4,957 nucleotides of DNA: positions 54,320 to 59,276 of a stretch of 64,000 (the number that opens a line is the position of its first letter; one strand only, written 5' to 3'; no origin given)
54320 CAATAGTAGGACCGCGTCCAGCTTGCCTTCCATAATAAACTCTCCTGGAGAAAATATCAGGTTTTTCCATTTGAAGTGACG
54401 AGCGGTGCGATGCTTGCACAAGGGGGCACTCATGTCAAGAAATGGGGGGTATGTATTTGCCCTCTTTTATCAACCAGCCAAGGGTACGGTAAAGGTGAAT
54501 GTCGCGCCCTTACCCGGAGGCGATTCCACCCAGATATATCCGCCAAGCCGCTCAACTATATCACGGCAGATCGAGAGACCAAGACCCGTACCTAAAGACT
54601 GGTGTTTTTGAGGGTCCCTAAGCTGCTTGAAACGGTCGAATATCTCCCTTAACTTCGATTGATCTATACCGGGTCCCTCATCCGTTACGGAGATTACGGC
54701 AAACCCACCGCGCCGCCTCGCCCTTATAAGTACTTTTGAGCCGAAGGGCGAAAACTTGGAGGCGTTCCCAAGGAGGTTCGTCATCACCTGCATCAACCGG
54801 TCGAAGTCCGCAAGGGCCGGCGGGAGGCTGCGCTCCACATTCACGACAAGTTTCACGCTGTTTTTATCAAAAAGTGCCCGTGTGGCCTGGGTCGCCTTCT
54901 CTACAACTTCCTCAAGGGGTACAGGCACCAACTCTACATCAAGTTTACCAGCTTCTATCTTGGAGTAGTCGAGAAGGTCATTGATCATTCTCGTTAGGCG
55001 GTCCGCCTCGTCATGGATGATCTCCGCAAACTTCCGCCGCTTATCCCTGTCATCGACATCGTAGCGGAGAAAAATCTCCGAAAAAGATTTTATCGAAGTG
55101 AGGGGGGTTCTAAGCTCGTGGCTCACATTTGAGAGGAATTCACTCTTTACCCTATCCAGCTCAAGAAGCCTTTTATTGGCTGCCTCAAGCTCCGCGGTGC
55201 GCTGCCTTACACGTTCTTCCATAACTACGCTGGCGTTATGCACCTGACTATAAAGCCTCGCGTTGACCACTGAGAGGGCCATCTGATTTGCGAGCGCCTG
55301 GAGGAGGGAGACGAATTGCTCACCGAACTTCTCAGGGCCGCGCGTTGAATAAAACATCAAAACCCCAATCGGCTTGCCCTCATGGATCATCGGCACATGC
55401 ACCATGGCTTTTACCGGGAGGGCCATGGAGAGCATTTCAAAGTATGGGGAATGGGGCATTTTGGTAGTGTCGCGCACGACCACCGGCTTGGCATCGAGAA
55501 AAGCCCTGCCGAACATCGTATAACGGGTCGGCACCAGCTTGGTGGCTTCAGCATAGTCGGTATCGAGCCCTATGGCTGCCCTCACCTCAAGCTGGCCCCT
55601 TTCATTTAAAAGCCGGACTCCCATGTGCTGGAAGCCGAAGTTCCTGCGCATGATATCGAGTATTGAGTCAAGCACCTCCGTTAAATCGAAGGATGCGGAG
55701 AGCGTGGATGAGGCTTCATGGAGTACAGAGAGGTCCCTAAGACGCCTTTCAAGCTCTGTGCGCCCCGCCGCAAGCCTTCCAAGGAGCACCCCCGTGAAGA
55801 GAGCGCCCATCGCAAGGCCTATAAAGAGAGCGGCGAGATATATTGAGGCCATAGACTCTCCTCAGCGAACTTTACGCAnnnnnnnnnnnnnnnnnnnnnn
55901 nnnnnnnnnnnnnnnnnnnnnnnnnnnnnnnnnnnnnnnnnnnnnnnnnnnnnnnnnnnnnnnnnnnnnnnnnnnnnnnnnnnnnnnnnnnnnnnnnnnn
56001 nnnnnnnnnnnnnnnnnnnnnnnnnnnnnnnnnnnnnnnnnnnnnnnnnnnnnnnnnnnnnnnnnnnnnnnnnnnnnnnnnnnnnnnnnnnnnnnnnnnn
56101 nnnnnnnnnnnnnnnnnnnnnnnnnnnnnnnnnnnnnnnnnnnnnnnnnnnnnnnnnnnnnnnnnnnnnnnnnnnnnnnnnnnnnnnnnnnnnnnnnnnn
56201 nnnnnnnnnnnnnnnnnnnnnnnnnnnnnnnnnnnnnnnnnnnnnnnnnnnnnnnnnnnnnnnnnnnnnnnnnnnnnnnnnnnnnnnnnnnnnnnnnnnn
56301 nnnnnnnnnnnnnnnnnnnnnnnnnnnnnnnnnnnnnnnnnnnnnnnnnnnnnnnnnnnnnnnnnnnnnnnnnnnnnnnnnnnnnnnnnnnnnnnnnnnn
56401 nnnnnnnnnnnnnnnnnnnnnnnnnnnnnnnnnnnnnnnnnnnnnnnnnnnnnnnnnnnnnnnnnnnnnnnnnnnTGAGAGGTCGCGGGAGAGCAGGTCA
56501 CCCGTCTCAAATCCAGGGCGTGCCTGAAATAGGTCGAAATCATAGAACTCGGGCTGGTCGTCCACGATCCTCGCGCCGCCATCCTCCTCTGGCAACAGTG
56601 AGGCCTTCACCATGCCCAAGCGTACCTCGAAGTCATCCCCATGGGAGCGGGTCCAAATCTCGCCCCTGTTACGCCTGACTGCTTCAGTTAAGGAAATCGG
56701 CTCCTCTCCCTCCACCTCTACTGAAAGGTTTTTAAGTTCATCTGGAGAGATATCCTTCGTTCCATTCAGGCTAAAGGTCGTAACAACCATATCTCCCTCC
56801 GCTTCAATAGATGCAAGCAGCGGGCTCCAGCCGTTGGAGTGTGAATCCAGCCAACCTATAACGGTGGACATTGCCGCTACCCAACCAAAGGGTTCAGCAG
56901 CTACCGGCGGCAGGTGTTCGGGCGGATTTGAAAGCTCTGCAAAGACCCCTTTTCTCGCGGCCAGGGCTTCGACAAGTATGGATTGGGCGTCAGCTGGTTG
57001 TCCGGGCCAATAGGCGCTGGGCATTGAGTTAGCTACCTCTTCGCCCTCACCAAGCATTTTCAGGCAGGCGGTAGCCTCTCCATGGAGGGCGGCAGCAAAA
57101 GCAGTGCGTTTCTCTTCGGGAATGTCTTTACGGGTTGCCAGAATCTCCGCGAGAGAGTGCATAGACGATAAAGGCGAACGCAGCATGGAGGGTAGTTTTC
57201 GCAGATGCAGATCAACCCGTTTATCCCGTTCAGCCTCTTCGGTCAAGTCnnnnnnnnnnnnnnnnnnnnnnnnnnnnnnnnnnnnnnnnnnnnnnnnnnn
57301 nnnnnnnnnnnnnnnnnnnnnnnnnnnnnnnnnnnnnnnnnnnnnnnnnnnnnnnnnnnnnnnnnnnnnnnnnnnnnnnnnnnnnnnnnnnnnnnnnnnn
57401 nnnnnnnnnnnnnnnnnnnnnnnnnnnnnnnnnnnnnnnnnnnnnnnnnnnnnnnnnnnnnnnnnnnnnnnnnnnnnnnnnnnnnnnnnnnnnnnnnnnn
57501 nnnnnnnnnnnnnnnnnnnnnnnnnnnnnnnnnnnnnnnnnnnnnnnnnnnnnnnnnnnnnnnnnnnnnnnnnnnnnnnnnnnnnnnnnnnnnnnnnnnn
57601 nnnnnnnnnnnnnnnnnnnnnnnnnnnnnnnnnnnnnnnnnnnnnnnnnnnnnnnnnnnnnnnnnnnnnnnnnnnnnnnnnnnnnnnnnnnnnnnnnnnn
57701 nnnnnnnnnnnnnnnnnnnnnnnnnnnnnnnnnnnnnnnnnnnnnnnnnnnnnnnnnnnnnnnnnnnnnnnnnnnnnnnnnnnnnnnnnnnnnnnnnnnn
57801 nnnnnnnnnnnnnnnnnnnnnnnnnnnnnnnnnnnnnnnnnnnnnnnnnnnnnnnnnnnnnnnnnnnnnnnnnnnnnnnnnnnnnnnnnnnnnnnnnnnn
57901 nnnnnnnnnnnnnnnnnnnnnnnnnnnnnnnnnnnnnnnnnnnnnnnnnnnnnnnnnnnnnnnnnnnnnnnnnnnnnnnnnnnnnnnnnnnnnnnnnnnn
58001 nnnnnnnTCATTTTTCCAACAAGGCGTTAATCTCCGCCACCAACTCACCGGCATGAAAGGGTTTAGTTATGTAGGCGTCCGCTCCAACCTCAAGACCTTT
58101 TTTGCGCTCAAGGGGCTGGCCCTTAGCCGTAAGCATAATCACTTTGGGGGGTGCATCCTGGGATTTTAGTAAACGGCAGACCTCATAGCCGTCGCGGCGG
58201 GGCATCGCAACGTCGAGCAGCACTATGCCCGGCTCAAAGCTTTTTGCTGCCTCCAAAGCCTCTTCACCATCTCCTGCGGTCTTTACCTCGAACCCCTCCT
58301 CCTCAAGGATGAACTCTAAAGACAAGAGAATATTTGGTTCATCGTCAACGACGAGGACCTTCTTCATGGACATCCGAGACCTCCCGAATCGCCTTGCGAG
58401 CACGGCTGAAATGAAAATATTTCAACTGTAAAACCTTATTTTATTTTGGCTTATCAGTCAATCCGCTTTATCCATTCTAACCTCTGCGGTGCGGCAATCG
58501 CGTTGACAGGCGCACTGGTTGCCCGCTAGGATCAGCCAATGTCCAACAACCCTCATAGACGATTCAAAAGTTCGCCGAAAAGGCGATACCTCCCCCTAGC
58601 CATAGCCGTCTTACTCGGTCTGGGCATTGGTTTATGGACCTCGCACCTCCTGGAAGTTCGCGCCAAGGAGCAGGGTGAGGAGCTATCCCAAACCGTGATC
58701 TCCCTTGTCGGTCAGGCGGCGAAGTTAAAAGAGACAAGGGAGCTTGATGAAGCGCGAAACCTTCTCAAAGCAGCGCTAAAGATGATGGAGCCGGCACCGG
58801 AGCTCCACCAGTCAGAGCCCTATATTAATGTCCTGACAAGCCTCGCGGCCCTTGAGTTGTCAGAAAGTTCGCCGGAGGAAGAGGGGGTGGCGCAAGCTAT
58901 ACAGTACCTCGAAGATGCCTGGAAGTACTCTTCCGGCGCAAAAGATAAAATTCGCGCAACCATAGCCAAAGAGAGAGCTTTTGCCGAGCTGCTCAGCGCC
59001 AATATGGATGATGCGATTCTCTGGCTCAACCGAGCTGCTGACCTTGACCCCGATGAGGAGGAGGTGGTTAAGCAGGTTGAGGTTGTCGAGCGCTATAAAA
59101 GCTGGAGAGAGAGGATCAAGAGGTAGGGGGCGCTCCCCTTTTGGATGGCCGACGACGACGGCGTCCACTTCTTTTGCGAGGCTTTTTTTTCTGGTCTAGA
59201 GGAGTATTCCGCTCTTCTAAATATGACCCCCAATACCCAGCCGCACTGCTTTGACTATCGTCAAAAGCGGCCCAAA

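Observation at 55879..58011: Membrane sensor whose output domain is an intact DEDDh exonuclease attached to a dead histidine-kinase core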

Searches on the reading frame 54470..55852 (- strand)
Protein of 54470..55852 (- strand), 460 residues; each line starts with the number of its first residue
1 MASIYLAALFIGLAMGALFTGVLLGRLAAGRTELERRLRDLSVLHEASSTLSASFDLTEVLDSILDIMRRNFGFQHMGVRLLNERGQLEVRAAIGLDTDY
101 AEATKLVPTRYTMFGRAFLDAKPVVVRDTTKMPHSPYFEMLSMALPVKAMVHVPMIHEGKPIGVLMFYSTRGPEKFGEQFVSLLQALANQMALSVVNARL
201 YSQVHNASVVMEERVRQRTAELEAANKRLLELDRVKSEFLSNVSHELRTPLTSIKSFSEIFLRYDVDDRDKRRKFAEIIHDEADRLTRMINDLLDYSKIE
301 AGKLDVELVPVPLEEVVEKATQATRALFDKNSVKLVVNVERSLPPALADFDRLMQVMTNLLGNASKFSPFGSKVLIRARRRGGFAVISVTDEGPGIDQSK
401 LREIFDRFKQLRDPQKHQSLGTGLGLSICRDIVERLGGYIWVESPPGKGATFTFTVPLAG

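Call 3: search_protein_families(library=pfam, proteins=[window:54470-55852:-], max_evalue=1)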
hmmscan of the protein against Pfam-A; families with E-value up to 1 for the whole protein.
window:54470-55852:- (460 aa): 11 families
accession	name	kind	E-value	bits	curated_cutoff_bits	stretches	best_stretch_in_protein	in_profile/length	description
PF02518.31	HATPase_c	-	5.2e-31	107.8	26.4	1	349-459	2-110/111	Histidine kinase-, DNA gyrase B-, and HSP90-like ATPase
PF00512.31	HisKA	-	8.4e-23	80.6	26.9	1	236-302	2-66/66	His Kinase A (phospho-acceptor) domain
PF13185.12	GAF_2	-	5e-19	69.3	28.6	1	56-193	3-133/136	GAF domain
PF01590.32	GAF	-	2.7e-15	57.5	22.4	1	56-194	1-132/133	GAF domain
PF13492.12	GAF_3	-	4.9e-08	33.9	27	1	57-195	2-127/129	GAF domain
PF13581.12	HATPase_c_2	-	0.015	15.8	27.4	1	357-436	40-112/127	Histidine kinase-like ATPase domain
PF15714.11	SpoVT_C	-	0.037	14.5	27.5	1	146-191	78-123/128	Stage V sporulation protein T C-terminal, transcription factor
PF13589.12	HATPase_c_3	-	0.19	12.2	25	1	379-425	27-76/137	Histidine kinase-, DNA gyrase B-, and HSP90-like ATPase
PF23928.1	DUF7266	-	0.2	11.8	27.6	0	6-42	18-55/145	Family of unknown function (DUF7266)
PF23990.1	PilB3_N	-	0.29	11.7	27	0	84-130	11-57/101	PilB3-like, N-terminal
PF08066.17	PMC2NT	-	0.59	11.2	23.3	0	273-304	23-54/91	PMC2NT (NUC016) domain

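Call 4: search_protein_families(library=ncbifam, proteins=[window:54470-55852:-], max_evalue=0.1)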
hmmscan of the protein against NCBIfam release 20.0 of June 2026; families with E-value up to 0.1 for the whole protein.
window:54470-55852:- (460 aa): 89 families (the best 25 are shown)
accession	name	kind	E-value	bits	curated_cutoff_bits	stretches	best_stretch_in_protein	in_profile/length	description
NF046044.1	PnpS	equivalog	2.4e-64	217.8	400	1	228-457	162-390/390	two-component system histidine kinase PnpS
NF033092.0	HK_WalK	equivalog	3.9e-57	194.1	725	1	232-458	368-594/594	cell wall metabolism sensor histidine kinase WalK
TIGR02956.1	TMAO_torS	equivalog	4.5e-53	180.6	676.5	1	209-459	423-683/967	TMAO reductase system sensor histidine kinase/response regulator TorS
TIGR02966.1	phoR_proteo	equivalog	6.4e-53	179.9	334.2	1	228-455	106-332/333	phosphate regulon sensor histidine kinase PhoR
NF045911.1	TCSHisKinNblS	equivalog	2.9e-50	171.3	1000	1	228-457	380-619/621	two-component system sensor histidine kinase NblS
NF008318.0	PRK11107.1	equivalog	8e-50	169.8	890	1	188-458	240-518/920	two-component sensor histidine kinase BarA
NF047874.1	MASE3_PAS_HK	subfamily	3.5e-49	168.2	560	1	214-458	376-625/655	MASE3 domain-containing sensor histidine kinase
NF011874.0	PRK15347.1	equivalog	2.8e-48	164.7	852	1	200-459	362-615/921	two component system sensor kinase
NF047465.1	hybrid_HK_LvrA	exception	7.7e-48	163.1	1200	1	209-458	175-422/819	hybrid histidine kinase/response regulator LvrA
NF006800.0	PRK09303.1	equivalog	1.1e-45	156.2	342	1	213-458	128-377/383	histidine kinase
NF040691.1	MtrAB_MtrB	equivalog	2.8e-45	155.3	450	1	186-458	221-492/507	MtrAB system histidine kinase MtrB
NF038297.2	hybrid_HK_HrmK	equivalog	7.1e-45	153.7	725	1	213-458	212-457/607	hybrid histidine kinase/response regulator HrmK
TIGR01386.1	cztS_silS_copS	subfamily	9.1e-42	143.6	292.55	1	199-457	206-457/457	heavy metal sensor histidine kinase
NF041947.1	LuxQ_Vibrio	equivalog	1.7e-41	142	1200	1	224-458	460-696/843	quorum-sensing autoinducer 2 sensor kinase/phosphatase LuxQ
NF008468.0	PRK11360.1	equivalog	3.9e-41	141.1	646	1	226-458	384-608/616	two-component system sensor histidine kinase AtoS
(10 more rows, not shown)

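Call 69: search_protein_families(library=padloc, proteins=[window:54470-55852:-], max_evalue=0.001)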
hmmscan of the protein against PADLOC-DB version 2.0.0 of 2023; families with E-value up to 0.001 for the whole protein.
window:54470-55852:- (460 aa): 1 family
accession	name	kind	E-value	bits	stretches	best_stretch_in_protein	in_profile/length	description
PDLC04647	PDC-M43B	-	5.8e-07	26.9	1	328-441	205-316/347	-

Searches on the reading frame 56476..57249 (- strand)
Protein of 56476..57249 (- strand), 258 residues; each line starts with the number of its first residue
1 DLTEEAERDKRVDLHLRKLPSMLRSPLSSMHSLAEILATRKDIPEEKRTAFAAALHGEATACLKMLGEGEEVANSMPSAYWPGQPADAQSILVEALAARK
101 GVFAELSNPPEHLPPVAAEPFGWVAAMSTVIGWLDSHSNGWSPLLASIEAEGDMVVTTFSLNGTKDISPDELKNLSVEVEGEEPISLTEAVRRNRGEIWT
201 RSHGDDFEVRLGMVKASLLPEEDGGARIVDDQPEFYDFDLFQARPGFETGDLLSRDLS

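Call 16: predict_structure(alignment_id=A1)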
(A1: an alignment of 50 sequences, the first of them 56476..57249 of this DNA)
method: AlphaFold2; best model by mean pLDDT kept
length: 258 residues; sequences in the alignment: 50
mean_pLDDT: 81.5   pTM: 0.60
mean pLDDT of the five models: 81.5, 80.7, 80.6, 80.2, 80.3
residues with pLDDT >= 90: 108; 70-90: 95; 50-70: 31; < 50: 24
segments of 3 or more residues with pLDDT < 50: 223-239, 241-243
pLDDT, mean of each block of 10 residues (from residue 1): 67 81 88 88 90 91 84 60 84 94 89 90 95 91 94 95 85 90 90 90 92 86 44 45 50 61
secondary structure, 60 per line:
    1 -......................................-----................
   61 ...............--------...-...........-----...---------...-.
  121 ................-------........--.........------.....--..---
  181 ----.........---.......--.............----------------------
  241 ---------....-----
elements in order: H2-39 H45-75 E84-86 H88-98 E104-106 E116-118 H120-136 E144-151 E154-162 H169-173 H187-193 E197-203 E206-215 H250-253

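Call 19: fold_search(model_id=the predicted structure, library=pdb)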
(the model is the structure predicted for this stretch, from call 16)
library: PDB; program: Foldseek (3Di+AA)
matches with E <= 10: 844; with E <= 0.001: 176
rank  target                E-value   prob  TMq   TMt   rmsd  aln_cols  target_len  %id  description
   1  4jav_B                2.0e-09  1.00  0.41  0.43  19.5       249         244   16  Structural basis of a rationally rewired protein-protein interface (HK853wt and RR468mutant V13P, L14I, I17M and N21V) (released 2013-09-04)
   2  4kp4_B                2.2e-09  1.00  0.41  0.47  18.4       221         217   17  Deciphering cis-trans directionality and visualizing autophosphorylation in histidine kinases. (released 2014-02-12)
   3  4jav_A                2.9e-09  1.00  0.40  0.42  19.5       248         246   17  Structural basis of a rationally rewired protein-protein interface (HK853wt and RR468mutant V13P, L14I, I17M and N21V) (released 2013-09-04)
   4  4jau                  3.3e-09  1.00  0.41  0.45  19.5       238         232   18  Structural basis of a rationally rewired protein-protein interface (HK853mutant A268V, A271G, T275M, V294T and D297E) (released 2013-09-04)
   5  6rgz_A                5.2e-09  1.00  0.39  0.42  19.8       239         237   15  Revisiting pH-gated conformational switch. Complex HK853-RR468 pH 6.5 (released 2020-02-19)
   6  6rh0_A                7.4e-09  1.00  0.40  0.44  19.6       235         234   16  Revisiting pH-gated conformational switch. Complex HK853-RR468 pH 5.5 (released 2020-02-19)
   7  6rh8_A                8.8e-09  1.00  0.39  0.42  19.7       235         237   16  Revisiting pH-gated conformational switch. Complex HK853 mutant H260A -RR468 mutant D53A pH 5.3 (released 2020-02-19)
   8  6rh0_B                8.8e-09  1.00  0.39  0.43  19.9       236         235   17  Revisiting pH-gated conformational switch. Complex HK853-RR468 pH 5.5 (released 2020-02-19)
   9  6rh7_A                1.3e-08  1.00  0.40  0.43  19.9       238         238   17  Revisiting pH-gated conformational switch. Complex HK853 mutant H260A -RR468 mutant D53A pH 7.5 (released 2020-02-19)
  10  6rfv_B                1.3e-08  1.00  0.39  0.43  19.6       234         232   15  Revisiting pH-gated conformational switch. Complex HK853-RR468 pH 7 (released 2020-02-19)
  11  8vc9_E                1.4e-08  1.00  0.39  0.28  12.4       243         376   12  Hybrid response regulator LvrB from Leptospira / phosphorylated REC form (released 2024-12-18)
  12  5uht_A                1.7e-08  1.00  0.40  0.44  19.5       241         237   15  Structure of the Thermotoga maritima HK853-BeF3-RR468 complex at pH 5.0 (released 2017-12-27)
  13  8vc9_F                2.7e-08  1.00  0.39  0.28  12.3       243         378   13  Hybrid response regulator LvrB from Leptospira / phosphorylated REC form (released 2024-12-18)
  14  9jfj_B                3.4e-08  1.00  0.41  0.46  12.1       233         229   16  Crystal structure of the cytoplasmic domain of ZraS in ADP-bound form (released 2025-03-26)
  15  3dge_A                3.4e-08  1.00  0.39  0.42  19.5       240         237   14  Structure of a histidine kinase-response regulator complex reveals insights into Two-component signaling and a novel c (released 2009-07-07)
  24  4q20_B                4.8e-08  1.00  0.42  0.48  17.1       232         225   12  Crystal structure of a C-terminal part of tyrosine kinase (DivL) from Caulobacter crescentus CB15 at 2.50 A resolution (released 2014-04-23)
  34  4q20_A                2.2e-07  1.00  0.42  0.47  18.3       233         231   14  Crystal structure of a C-terminal part of tyrosine kinase (DivL) from Caulobacter crescentus CB15 at 2.50 A resolution (released 2014-04-23)
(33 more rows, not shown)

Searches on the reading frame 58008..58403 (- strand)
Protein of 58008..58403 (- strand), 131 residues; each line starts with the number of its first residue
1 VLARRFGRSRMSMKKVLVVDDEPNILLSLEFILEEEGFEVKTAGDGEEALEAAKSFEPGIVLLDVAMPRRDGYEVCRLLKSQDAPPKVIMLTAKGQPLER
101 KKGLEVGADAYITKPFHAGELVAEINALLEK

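Call 3: search_protein_families(library=pfam, proteins=[window:58008-58403:-], max_evalue=1)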
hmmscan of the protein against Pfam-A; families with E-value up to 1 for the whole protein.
window:58008-58403:- (131 aa): 2 families
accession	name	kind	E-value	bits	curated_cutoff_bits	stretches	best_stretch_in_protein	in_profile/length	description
PF00072.30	Response_reg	-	2e-31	108.9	30.2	1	16-125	1-110/111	Response regulator receiver domain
PF23198.2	PDE8A_N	-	0.0011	19.3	29.6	1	12-91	9-89/147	PDE8A-like, N-terminal domain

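Call 4: search_protein_families(library=ncbifam, proteins=[window:58008-58403:-], max_evalue=0.1)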
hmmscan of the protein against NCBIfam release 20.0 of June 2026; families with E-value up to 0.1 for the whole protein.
window:58008-58403:- (131 aa): 104 families (the best 25 are shown)
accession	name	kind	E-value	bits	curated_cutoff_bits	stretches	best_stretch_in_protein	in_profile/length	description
NF040534.1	resp_reg_YycF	equivalog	1.3e-32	112.9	340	1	14-129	1-115/231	response regulator YycF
NF045944.1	ResRegRpaBCyano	equivalog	1e-30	106.9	330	1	17-130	1-113/229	response regulator transcription factor RpaB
NF040689.1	MtrAB_MtrA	equivalog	3.1e-30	105.2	300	1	16-129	1-113/219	MtrAB system response regulator MtrA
TIGR02154.1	PhoB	equivalog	9.1e-29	100.4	296.2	1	14-129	3-120/226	phosphate regulon transcriptional regulator PhoB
NF008296.0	PRK11083.1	equivalog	1.4e-28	99.9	273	1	11-130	1-119/228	two-component system response regulator CreB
NF007005.1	PRK09468.1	equivalog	3.2e-28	98.7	331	1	13-130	3-120/237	osmolarity response regulator transcription factor OmpR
NF008199.0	PRK10955.1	equivalog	1.3e-27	97.2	341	1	13-130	1-116/232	envelope stress response regulator transcription factor CpxR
NF007135.0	PRK09581.1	equivalog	3.8e-27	95.2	474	1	14-128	3-119/457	PleD family two-component system response regulator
NF041733.1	resp_reg_CseB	equivalog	1.8e-26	92.9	350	1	15-130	2-116/228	two-component system response regulator CseB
NF053854.1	RespRegPhoBBctds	equivalog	2e-25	89.5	270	1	16-130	1-116/225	two-component system response regulator PhoB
NF033120.0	vanR_FM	exception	7.8e-25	87.9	460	1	14-129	4-118/231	vancomycin resistance response regulator transcription factor, VanR-F/VanR-M family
NF033117.2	vanR_ACDEGLN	exception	1.5e-24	86.8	350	1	16-129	1-113/226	VanR-ABDEGLN family response regulator transcription factor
NF045991.1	RespRegCtrARhodob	equivalog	5e-23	82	350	1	15-129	2-116/224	response regulator transcription factor CtrA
TIGR01387.1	cztR_silR_copR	subfamily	8.5e-23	81.1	279.2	1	16-130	1-115/218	heavy metal response regulator transcription factor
NF007982.1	PRK10710.1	equivalog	1.5e-22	80.4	380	1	12-130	6-123/235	envelope stress response regulator BaeR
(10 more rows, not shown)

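Call 69: search_protein_families(library=padloc, proteins=[window:58008-58403:-], max_evalue=0.001)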
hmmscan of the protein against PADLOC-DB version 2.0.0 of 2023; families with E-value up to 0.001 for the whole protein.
window:58008-58403:- (131 aa): 1 family
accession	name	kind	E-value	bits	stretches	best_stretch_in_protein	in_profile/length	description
PDLC00405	SduA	-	1.1e-08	33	1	12-73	5-66/323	DUF4263 domain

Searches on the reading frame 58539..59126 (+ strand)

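Call 3: search_protein_families(library=pfam, proteins=[window:58539-59126:+], max_evalue=1)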
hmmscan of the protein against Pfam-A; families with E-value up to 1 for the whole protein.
window:58539-59126:+ (195 aa): 9 families
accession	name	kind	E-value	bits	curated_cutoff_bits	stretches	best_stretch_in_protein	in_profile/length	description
PF14559.12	TPR_19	-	0.0018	19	25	1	118-176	8-61/68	Tetratricopeptide repeat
PF25058.1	ARM_TT21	-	0.0035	17.7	27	1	59-165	13-119/155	Tetratricopeptide repeat protein 21 ARM repeat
PF13424.12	TPR_12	-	0.0062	17.1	30.1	1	37-84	29-76/77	Tetratricopeptide repeat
PF13428.12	TPR_14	-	0.0073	17.3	23.5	1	145-177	6-38/44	Tetratricopeptide repeat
PF13414.12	TPR_11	-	0.01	15.9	26.8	0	157-174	11-28/42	TPR repeat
PF07719.23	TPR_2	-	0.023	15.3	27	0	145-172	6-33/34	Tetratricopeptide repeat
PF19757.4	DUF6244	-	0.062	14.2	31.6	0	66-104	28-66/87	Family of unknown function (DUF6244)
PF11951.13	Fungal_trans_2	-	0.095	12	21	1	87-162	30-96/384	Fungal specific transcription factor domain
PF13432.12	TPR_16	-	0.15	13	32.7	0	118-173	14-64/65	Tetratricopeptide repeat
